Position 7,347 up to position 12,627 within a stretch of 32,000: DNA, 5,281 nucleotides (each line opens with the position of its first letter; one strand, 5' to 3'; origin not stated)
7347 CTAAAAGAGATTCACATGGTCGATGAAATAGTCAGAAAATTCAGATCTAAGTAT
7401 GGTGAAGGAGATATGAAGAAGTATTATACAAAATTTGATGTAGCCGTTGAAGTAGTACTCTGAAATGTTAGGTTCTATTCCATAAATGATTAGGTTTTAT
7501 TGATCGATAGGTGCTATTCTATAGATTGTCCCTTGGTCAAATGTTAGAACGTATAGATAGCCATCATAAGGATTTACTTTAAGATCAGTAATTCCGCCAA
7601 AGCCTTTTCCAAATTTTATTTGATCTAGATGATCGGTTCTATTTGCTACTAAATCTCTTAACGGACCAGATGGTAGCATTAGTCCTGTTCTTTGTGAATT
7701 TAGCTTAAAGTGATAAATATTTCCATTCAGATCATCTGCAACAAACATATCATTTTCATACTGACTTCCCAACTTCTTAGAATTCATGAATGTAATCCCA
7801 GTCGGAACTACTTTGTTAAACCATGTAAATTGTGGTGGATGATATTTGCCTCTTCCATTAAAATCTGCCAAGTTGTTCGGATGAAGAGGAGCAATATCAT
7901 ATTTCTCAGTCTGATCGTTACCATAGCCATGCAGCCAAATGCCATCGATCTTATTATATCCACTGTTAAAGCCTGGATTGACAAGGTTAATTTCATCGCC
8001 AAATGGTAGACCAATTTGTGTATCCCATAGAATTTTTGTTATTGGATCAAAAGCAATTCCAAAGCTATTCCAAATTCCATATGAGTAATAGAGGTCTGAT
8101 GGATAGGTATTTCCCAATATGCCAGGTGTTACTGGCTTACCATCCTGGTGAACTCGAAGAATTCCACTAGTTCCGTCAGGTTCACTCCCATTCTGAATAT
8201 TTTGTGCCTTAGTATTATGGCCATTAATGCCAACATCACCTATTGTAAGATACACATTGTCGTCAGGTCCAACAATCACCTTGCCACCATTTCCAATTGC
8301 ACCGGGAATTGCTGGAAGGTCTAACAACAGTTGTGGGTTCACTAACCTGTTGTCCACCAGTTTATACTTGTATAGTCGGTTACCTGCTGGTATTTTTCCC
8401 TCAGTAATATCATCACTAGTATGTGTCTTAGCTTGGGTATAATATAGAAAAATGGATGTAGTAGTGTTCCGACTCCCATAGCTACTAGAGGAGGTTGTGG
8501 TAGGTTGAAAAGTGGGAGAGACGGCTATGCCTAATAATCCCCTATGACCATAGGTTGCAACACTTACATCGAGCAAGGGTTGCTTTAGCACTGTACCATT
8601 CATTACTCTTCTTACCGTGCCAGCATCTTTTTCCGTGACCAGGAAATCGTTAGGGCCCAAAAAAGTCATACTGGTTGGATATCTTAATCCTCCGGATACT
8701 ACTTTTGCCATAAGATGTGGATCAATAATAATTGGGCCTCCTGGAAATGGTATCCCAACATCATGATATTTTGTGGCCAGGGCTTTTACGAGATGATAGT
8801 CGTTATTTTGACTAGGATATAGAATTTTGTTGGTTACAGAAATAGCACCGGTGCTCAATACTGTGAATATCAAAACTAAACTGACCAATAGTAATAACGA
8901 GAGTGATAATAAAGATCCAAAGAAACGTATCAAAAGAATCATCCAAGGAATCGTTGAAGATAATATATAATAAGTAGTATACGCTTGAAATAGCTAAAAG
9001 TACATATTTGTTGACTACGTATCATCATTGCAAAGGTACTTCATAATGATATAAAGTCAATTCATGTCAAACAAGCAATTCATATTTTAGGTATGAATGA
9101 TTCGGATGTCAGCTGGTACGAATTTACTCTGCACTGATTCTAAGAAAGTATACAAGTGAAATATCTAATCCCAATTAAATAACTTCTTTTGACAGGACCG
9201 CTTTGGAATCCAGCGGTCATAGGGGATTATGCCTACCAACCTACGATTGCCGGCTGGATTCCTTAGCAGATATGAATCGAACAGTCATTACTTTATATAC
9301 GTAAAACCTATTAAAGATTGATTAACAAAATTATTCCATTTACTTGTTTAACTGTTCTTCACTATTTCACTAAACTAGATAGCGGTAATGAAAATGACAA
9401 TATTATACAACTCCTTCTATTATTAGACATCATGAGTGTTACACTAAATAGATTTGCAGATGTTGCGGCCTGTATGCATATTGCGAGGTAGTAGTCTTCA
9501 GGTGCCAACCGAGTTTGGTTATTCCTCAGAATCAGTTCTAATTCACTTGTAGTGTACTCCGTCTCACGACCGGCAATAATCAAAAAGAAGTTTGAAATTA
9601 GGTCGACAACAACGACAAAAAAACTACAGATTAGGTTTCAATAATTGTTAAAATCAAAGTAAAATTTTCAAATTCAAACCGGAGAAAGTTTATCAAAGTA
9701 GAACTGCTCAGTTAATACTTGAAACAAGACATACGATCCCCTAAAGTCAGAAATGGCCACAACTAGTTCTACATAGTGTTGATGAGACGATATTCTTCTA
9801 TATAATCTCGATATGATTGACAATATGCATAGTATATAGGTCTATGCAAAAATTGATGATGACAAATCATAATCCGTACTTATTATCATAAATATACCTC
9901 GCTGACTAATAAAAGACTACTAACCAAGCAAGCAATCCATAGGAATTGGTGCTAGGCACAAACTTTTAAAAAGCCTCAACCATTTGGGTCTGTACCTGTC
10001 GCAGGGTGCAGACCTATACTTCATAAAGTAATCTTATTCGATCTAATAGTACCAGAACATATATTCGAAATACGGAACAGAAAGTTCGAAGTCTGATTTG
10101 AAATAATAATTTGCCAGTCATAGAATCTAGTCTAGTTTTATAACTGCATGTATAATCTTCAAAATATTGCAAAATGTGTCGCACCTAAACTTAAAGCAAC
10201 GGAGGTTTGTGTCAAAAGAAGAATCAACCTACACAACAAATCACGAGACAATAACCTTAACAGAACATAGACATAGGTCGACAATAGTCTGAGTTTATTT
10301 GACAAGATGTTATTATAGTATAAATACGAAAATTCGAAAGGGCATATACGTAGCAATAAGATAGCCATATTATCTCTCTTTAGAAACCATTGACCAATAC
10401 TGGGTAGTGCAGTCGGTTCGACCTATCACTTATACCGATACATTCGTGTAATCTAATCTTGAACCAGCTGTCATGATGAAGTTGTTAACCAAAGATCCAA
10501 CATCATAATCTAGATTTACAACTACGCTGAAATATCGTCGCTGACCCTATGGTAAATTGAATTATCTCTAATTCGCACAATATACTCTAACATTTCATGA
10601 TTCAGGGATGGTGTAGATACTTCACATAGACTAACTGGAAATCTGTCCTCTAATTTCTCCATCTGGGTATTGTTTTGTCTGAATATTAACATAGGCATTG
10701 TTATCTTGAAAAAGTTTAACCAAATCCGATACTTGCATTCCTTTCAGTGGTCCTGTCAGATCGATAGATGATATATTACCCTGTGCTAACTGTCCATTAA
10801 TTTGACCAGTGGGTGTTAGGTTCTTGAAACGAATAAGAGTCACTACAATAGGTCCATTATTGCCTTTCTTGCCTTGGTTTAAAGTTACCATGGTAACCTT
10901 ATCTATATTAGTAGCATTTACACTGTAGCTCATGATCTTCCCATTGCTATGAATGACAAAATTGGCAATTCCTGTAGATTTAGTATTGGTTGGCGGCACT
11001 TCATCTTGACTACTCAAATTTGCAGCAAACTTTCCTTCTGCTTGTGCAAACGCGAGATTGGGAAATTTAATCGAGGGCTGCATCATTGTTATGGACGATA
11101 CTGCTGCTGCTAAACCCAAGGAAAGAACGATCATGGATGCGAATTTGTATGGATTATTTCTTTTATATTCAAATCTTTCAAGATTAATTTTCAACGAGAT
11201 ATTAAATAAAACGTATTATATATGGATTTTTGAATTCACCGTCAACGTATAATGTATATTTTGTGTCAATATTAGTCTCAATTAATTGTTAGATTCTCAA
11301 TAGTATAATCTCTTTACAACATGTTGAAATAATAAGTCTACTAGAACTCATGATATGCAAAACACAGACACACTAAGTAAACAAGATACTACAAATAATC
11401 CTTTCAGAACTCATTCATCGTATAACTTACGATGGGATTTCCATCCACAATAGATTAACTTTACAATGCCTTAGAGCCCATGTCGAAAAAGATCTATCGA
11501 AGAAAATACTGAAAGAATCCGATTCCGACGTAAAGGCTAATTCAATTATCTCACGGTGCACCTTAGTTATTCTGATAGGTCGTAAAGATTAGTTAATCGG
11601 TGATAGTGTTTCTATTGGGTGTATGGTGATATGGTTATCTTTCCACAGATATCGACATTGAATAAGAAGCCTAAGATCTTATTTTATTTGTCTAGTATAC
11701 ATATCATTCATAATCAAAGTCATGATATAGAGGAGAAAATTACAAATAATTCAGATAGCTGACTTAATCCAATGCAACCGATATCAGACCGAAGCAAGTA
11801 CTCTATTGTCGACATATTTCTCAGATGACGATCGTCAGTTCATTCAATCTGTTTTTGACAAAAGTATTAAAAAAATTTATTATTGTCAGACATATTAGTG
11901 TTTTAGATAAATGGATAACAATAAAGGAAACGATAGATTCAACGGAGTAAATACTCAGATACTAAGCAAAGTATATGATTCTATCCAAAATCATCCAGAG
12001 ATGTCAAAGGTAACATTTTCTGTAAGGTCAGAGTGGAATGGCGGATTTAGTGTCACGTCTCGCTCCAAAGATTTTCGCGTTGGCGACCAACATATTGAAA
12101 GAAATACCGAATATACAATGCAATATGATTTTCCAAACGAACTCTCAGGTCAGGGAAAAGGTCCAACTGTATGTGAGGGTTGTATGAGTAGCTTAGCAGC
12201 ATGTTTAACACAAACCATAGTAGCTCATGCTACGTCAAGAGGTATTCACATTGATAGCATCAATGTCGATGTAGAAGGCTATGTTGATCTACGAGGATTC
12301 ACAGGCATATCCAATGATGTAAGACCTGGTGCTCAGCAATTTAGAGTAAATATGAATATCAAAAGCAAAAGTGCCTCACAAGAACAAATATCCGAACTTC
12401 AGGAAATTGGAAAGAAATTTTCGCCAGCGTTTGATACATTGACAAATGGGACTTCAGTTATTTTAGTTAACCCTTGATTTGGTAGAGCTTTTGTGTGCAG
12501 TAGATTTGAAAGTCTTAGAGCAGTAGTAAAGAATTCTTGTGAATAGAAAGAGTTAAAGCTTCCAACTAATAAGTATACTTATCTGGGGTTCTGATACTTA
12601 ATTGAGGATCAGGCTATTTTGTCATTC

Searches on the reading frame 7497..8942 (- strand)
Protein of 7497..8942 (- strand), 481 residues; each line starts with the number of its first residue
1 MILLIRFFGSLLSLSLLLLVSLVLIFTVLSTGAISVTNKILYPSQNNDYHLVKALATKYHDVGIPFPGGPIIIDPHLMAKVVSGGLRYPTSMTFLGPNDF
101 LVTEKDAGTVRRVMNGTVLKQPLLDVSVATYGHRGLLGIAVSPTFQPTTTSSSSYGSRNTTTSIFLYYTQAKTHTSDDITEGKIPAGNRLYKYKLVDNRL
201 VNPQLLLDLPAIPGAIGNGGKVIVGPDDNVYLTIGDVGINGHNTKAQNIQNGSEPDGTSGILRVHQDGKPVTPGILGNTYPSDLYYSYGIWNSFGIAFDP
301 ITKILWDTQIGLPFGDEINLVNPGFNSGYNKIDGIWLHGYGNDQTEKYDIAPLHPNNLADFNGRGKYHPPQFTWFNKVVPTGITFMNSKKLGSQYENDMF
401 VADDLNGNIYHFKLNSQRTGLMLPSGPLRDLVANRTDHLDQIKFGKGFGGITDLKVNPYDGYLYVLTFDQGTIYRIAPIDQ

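Call 9: search_protein_families(library=pfam, proteins=[window:7497-8942:-], max_evalue=0.01)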
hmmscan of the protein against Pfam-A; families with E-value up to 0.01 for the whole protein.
window:7497-8942:- (481 aa): 1 family
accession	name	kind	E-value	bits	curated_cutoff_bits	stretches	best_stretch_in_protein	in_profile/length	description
PF07995.17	GSDH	-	6.7e-31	108.2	25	1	86-474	1-331/332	Glucose / Sorbosone dehydrogenase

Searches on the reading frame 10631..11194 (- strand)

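Call 9: search_protein_families(library=pfam, proteins=[window:10631-11194:-], max_evalue=0.01)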
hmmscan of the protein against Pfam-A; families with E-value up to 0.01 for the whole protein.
window:10631-11194:- (187 aa): 1 family
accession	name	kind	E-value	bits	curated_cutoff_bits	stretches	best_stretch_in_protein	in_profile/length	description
PF07452.17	CHRD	-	3e-24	86.6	24.1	1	56-185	1-117/117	CHRD domain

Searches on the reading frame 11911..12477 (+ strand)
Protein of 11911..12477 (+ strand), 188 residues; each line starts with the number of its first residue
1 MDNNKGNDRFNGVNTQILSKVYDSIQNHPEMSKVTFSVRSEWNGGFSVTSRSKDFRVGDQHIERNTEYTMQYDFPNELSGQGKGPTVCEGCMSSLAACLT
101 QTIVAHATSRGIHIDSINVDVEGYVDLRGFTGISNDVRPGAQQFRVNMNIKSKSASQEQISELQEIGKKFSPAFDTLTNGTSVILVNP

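Call 9: search_protein_families(library=pfam, proteins=[window:11911-12477:+], max_evalue=0.01)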
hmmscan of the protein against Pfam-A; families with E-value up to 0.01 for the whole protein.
window:11911-12477:+ (188 aa): 1 family
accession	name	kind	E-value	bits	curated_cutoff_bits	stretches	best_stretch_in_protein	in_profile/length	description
PF02566.24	OsmC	-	6.3e-14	52.7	27.5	1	80-184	1-98/100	OsmC-like protein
